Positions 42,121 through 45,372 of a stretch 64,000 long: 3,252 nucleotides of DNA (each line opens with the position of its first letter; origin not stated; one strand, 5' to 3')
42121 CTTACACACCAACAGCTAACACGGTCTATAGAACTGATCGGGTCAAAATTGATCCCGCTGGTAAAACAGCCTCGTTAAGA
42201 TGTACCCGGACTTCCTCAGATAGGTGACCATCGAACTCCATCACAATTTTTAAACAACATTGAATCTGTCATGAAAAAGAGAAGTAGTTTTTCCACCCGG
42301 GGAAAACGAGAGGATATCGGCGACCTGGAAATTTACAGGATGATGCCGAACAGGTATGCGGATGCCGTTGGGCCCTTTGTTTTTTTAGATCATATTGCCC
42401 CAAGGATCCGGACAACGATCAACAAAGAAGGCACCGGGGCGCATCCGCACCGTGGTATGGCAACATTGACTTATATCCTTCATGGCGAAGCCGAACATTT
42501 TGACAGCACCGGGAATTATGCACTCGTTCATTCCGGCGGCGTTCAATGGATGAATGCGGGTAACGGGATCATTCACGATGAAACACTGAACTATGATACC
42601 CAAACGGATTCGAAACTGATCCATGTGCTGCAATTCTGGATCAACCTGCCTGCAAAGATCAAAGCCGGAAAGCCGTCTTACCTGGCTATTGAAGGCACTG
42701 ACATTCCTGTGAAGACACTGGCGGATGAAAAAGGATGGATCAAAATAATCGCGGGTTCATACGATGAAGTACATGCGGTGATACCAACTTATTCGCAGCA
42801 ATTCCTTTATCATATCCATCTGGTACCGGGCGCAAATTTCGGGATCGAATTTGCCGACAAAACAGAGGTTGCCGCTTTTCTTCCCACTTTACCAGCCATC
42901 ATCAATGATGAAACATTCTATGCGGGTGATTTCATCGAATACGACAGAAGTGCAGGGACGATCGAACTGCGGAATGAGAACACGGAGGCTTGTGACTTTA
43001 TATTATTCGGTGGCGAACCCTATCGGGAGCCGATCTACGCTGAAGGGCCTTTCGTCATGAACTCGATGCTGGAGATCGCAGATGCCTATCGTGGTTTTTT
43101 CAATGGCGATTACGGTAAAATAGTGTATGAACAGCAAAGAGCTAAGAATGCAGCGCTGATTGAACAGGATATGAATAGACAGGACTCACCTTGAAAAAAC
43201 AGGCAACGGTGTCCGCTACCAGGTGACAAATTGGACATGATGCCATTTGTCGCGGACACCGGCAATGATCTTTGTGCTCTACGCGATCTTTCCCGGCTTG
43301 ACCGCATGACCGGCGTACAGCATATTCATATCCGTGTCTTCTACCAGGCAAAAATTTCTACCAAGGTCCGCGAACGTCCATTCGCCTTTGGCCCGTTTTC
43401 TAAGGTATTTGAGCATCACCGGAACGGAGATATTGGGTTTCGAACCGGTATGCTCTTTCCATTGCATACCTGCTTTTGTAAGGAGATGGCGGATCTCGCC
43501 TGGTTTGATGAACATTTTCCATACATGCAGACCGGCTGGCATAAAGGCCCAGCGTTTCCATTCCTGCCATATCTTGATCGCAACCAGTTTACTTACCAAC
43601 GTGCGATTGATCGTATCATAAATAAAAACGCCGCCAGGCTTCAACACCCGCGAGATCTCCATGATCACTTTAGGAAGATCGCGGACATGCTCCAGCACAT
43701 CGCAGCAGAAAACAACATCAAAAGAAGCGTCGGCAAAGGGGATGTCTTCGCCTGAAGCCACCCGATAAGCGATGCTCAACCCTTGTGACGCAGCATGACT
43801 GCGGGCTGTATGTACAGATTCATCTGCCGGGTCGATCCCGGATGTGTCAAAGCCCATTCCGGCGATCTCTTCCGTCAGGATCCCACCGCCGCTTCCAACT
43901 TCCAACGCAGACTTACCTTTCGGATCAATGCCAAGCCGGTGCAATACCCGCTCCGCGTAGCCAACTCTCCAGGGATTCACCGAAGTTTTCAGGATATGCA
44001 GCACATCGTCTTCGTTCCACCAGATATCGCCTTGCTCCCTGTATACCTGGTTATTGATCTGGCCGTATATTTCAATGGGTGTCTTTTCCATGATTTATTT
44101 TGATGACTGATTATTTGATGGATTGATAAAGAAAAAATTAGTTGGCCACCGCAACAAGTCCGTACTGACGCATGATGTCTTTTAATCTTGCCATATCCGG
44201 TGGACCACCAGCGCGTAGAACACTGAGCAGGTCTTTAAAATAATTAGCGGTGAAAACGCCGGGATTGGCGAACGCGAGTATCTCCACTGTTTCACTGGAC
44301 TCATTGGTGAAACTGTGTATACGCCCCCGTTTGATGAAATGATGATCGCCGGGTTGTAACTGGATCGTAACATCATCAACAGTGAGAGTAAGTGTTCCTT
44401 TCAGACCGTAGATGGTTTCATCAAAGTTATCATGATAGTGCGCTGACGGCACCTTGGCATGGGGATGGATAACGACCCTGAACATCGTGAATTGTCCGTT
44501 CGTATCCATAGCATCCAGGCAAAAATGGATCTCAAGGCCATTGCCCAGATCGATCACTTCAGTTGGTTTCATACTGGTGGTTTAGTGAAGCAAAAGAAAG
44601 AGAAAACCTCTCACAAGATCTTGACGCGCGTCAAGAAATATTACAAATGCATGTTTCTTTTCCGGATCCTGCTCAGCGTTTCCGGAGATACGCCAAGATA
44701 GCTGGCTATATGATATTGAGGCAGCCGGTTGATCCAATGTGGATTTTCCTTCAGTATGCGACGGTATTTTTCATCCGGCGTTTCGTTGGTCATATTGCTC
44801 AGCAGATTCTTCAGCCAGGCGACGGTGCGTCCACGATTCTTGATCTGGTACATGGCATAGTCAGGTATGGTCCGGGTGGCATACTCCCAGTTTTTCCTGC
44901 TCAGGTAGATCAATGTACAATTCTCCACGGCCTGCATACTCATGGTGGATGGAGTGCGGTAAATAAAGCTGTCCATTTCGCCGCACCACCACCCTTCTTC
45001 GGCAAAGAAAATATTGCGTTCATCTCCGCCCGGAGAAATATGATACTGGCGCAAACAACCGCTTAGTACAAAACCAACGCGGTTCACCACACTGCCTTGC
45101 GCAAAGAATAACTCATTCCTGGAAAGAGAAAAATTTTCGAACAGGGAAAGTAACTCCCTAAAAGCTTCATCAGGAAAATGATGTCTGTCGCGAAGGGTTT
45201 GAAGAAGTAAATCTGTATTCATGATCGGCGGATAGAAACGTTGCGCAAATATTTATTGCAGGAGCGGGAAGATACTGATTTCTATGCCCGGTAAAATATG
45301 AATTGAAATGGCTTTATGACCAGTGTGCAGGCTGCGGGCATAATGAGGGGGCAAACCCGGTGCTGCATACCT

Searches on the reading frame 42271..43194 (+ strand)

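Call 39: search_protein_families(library=pfam, proteins=[window:42271-43194:+], max_evalue=0.0001)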
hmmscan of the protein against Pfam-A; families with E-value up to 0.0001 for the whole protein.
window:42271-43194:+ (307 aa): 2 families
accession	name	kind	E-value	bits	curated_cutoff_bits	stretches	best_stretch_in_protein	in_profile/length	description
PF02678.22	Pirin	-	1.1e-26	93.4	26.1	1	23-124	6-108/108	Pirin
PF05726.19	Pirin_C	-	8.8e-16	58.6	27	1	180-280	2-101/103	Pirin C-terminal cupin domain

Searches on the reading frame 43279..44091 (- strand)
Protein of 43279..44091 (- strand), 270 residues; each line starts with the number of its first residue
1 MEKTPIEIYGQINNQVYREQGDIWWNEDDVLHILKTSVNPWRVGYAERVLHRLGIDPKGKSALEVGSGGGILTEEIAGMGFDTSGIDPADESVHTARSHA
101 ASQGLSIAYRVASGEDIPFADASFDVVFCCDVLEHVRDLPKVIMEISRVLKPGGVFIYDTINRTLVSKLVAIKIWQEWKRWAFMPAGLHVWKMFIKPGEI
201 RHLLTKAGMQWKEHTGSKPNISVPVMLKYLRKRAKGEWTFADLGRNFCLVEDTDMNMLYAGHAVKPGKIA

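Call 39: search_protein_families(library=pfam, proteins=[window:43279-44091:-], max_evalue=0.0001)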
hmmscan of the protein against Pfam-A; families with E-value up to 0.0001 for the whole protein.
window:43279-44091:- (270 aa): 9 families
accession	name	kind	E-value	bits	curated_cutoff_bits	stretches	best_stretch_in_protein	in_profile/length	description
PF08241.18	Methyltransf_11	-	2.6e-26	92.5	21.2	1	63-157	1-94/95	Methyltransferase domain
PF13649.12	Methyltransf_25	-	1.6e-21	77.2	27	1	63-154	2-97/97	Methyltransferase domain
PF13489.12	Methyltransf_23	-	1.9e-21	76.9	27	1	46-209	9-159/164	Methyltransferase domain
PF13847.12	Methyltransf_31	-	1.6e-20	73.7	27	1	58-205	3-142/145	Methyltransferase domain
PF08242.18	Methyltransf_12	-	5.4e-16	59.5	30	1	63-156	1-98/98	Methyltransferase domain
PF01209.24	Ubie_methyltran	-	1.1e-10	41.7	20.1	1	55-163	44-156/233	ubiE/COQ5 methyltransferase family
PF03141.22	Methyltransf_29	-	1.7e-05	24.1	23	1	60-160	119-219/506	Putative S-adenosyl-L-methionine-dependent methyltransferase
PF02353.26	CMAS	-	1.8e-05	24.6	27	1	48-187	53-193/273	Mycolic acid cyclopropane synthetase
PF05148.21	Methyltransf_8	-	3.2e-05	24.4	27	0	116-163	115-161/219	Hypothetical methyltransferase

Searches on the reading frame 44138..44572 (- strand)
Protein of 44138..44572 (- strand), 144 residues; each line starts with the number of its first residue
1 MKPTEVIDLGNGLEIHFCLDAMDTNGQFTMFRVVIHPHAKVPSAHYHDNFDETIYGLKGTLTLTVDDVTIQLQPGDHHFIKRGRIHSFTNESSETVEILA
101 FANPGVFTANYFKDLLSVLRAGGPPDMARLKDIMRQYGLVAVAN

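Call 3: search_protein_families(library=pfam, proteins=[window:44138-44572:-], max_evalue=0.01)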
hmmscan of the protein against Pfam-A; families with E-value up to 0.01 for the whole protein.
window:44138-44572:- (144 aa): 5 families
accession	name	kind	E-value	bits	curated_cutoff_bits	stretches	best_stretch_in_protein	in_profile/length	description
PF07883.17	Cupin_2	-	1.2e-15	57.4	27.2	1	32-100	2-68/70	Cupin domain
PF01050.24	MannoseP_isomer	-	4.1e-05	24.2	23.6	1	20-98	20-97/116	Mannose-6-phosphate isomerase C-terminal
PF00190.28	Cupin_1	-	7.5e-05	22.8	22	1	27-120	32-132/151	Cupin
PF02311.25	AraC_binding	-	0.00081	19.6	21.1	1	44-122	18-95/135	AraC-like ligand binding domain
PF05899.18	Cupin_3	-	0.0021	18.2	23.5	1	49-96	24-70/74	EutQ-like cupin domain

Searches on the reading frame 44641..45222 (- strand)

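Call 3: search_protein_families(library=pfam, proteins=[window:44641-45222:-], max_evalue=0.01)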
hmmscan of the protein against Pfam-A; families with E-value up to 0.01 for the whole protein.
window:44641-45222:- (193 aa): 3 families
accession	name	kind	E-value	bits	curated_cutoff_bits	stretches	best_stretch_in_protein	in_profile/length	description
PF00027.35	cNMP_binding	-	9.4e-13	48.4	27.5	1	32-113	3-83/89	Cyclic nucleotide-binding domain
PF09409.15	PUB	-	0.00028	21.2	34.3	1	133-170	7-44/82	PUB domain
PF13545.12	HTH_Crp_2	-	0.00085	19.7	27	1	164-186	19-42/70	Crp-like helix-turn-helix domain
